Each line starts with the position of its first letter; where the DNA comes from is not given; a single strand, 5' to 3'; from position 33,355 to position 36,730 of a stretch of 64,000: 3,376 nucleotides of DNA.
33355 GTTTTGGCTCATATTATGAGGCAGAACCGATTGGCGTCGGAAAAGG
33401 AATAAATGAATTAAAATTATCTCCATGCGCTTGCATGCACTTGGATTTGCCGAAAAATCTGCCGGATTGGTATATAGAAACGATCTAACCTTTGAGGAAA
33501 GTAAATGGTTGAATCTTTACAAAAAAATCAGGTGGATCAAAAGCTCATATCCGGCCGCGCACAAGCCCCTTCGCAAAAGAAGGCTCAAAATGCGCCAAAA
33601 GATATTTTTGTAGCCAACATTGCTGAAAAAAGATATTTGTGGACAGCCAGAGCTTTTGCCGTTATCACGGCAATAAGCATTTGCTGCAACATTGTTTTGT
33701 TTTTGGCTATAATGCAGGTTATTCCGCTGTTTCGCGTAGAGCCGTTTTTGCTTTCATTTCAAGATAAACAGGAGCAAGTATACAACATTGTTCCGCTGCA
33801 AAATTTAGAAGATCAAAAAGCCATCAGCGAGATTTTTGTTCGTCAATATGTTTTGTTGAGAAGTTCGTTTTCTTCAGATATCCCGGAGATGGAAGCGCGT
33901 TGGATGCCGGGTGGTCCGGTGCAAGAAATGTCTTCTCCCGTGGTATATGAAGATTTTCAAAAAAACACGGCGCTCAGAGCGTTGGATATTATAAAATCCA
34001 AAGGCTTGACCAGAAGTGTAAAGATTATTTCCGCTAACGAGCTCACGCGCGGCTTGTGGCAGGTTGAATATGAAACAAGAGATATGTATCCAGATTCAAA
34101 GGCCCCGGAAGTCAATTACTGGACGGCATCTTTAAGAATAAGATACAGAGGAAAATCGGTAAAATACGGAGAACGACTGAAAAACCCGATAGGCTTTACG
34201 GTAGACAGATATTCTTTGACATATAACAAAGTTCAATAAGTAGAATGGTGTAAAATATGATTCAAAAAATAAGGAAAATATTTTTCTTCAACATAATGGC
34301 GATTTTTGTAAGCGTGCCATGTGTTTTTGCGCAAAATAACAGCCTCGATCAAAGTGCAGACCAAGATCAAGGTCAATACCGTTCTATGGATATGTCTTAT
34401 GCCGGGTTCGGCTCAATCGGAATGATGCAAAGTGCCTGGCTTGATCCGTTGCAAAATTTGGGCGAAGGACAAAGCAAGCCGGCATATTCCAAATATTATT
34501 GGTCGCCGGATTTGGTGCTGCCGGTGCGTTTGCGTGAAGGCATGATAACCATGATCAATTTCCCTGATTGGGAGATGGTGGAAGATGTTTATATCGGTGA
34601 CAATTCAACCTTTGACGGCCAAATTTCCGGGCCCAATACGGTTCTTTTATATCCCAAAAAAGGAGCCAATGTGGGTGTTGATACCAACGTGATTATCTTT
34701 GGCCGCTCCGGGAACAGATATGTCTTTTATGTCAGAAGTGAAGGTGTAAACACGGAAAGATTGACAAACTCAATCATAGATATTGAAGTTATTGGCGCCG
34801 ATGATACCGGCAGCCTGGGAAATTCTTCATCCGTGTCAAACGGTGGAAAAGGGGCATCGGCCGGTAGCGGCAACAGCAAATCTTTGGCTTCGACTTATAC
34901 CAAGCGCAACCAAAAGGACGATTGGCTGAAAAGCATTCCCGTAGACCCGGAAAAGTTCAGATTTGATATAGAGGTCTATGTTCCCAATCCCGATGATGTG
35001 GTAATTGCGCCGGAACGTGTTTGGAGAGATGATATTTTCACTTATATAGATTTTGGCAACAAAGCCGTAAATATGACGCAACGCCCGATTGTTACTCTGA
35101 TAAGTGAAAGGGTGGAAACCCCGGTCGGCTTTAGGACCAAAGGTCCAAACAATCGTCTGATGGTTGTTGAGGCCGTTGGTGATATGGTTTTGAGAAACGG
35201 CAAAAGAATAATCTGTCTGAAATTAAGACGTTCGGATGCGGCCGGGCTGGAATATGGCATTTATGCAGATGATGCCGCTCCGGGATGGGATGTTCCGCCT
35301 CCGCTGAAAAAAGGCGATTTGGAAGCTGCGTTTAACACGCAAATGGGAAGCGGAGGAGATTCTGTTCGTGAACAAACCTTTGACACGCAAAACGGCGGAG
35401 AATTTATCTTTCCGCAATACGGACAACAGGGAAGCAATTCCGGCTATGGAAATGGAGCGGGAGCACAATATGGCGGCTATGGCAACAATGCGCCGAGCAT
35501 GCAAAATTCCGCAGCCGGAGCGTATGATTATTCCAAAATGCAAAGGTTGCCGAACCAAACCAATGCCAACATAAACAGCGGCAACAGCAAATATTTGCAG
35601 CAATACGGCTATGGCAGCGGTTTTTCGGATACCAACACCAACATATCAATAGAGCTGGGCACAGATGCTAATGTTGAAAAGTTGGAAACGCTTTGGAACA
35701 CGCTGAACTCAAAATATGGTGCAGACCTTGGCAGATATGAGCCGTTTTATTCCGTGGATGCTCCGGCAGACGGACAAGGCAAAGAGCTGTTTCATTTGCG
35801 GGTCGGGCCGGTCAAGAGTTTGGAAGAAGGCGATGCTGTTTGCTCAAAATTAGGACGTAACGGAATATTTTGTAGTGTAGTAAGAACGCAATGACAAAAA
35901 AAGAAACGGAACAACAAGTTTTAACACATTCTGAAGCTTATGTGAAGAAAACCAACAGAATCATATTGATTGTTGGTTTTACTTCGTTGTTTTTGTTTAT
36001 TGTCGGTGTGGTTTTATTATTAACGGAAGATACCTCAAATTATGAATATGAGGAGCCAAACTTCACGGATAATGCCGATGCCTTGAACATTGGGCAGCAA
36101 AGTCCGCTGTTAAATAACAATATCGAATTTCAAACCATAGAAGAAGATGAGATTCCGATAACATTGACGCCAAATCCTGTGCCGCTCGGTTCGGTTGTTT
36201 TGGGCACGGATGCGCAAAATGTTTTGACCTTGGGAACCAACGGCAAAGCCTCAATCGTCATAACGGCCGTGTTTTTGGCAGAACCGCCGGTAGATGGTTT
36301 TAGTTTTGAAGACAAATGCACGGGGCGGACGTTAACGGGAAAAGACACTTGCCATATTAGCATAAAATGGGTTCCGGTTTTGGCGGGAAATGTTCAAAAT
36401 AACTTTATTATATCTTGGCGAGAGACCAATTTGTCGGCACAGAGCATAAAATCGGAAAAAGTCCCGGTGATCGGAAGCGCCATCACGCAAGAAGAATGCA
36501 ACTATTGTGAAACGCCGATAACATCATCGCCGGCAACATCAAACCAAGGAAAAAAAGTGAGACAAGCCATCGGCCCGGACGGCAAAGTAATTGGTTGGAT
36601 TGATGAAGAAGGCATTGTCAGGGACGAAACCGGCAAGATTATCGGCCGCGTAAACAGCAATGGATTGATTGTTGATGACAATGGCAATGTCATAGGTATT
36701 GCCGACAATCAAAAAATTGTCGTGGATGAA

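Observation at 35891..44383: Two tandem giant 17-residue-repeat proteins, the second being a >1600-aa VirB10 homologue (CagY/DotG-like architecture with a different repeat)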

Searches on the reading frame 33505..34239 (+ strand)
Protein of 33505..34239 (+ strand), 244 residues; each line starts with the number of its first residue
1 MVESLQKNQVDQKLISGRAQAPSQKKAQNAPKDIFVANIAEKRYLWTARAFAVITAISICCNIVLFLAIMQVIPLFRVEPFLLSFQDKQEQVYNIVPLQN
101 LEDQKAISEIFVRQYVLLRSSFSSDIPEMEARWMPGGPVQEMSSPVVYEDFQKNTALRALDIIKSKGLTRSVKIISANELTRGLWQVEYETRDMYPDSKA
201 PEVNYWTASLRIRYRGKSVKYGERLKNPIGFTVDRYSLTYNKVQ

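Call 5: search_protein_families(library=pfam, proteins=[window:33505-34239:+], max_evalue=0.01)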
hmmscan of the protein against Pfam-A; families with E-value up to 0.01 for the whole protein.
window:33505-34239:+ (244 aa): 1 family
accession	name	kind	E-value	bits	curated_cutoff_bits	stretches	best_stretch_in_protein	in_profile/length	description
PF04335.19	VirB8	-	2.2e-22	80.4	23.2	1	48-238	17-210/213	VirB8 protein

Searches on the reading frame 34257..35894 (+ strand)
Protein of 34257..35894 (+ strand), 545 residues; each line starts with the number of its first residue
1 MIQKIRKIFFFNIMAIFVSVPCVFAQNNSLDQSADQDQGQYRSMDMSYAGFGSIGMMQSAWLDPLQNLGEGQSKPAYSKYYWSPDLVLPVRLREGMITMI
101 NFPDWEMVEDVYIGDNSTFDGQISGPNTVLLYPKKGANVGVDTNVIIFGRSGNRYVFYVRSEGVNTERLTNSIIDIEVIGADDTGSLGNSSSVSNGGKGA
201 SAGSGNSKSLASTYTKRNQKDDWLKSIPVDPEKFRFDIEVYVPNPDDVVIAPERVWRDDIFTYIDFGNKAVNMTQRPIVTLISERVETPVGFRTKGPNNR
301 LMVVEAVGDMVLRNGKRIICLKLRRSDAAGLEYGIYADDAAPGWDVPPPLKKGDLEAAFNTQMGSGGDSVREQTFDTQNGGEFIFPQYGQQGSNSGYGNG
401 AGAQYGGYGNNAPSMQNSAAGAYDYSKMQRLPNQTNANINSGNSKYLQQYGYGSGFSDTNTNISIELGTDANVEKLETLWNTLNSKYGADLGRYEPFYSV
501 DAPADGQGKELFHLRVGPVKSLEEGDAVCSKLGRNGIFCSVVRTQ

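Call 5: search_protein_families(library=pfam, proteins=[window:34257-35894:+], max_evalue=0.01)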
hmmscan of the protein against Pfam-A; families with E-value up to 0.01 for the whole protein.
window:34257-35894:+ (545 aa): 2 families
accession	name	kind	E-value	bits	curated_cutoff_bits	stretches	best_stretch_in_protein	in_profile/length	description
PF03524.21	CagX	-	3.7e-14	53.5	34.2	1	78-321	4-195/198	Conjugal transfer protein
PF05036.18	SPOR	-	2.9e-05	24.8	21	1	465-543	7-76/76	SPOR domain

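Call 43: search_protein_families(library=ncbifam, proteins=[window:34257-35894:+], max_evalue=0.001)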
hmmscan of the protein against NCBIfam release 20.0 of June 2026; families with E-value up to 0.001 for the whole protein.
window:34257-35894:+ (545 aa): 1 family
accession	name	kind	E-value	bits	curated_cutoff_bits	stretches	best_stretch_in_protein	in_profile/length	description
TIGR02781.1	VirB9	equivalog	8.2e-10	38.7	217.7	0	82-163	35-111/248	P-type conjugative transfer protein VirB9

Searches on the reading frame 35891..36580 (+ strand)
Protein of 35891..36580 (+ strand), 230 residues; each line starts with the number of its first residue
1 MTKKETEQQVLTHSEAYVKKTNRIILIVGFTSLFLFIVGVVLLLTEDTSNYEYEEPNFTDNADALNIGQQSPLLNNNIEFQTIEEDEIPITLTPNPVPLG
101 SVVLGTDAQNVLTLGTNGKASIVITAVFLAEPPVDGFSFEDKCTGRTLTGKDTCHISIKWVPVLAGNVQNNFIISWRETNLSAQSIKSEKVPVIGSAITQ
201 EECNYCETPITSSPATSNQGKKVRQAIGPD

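Call 33: find_homologous_proteins(query=window:35891-36580:+, max_evalue=0.001)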
Query window:35891-36580:+ (230 aa): 51 proteins with E <= 0.001 among 850 candidates.
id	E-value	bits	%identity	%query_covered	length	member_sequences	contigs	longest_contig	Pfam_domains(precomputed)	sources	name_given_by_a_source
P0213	5.8e-146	502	100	100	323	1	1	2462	PF21784.4,PF12396.15,PF21785.4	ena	-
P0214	2.8e-98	346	68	97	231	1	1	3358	-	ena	-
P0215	5.0e-94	332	67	98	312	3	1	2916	PF12396.15,PF21785.4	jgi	-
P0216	1.3e-82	295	63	97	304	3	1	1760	PF12396.15,PF21785.4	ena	-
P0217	1.8e-80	288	59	97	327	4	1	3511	PF12396.15,PF21785.4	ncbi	-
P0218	3.1e-78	280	58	97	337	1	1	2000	PF21784.4,PF05593.20,PF12396.15,PF21785.4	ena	-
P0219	3.5e-78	280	58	96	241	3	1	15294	-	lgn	-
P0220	4.4e-78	280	57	97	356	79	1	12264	PF12396.15,PF21785.4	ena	-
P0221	9.1e-78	279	59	97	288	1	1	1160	PF12396.15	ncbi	-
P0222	1.0e-77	279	59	98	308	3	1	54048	PF12396.15,PF21785.4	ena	-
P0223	2.9e-77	277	57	97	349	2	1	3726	-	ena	-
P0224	2.4e-76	274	56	97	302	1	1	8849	PF15780.12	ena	-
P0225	2.6e-76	274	59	97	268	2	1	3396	-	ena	-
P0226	5.8e-76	273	55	97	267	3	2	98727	-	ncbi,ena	-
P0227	1.4e-75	272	57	97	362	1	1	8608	PF21784.4,PF05593.20,PF12396.15,PF21785.4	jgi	jgi:YD repeat-containing protein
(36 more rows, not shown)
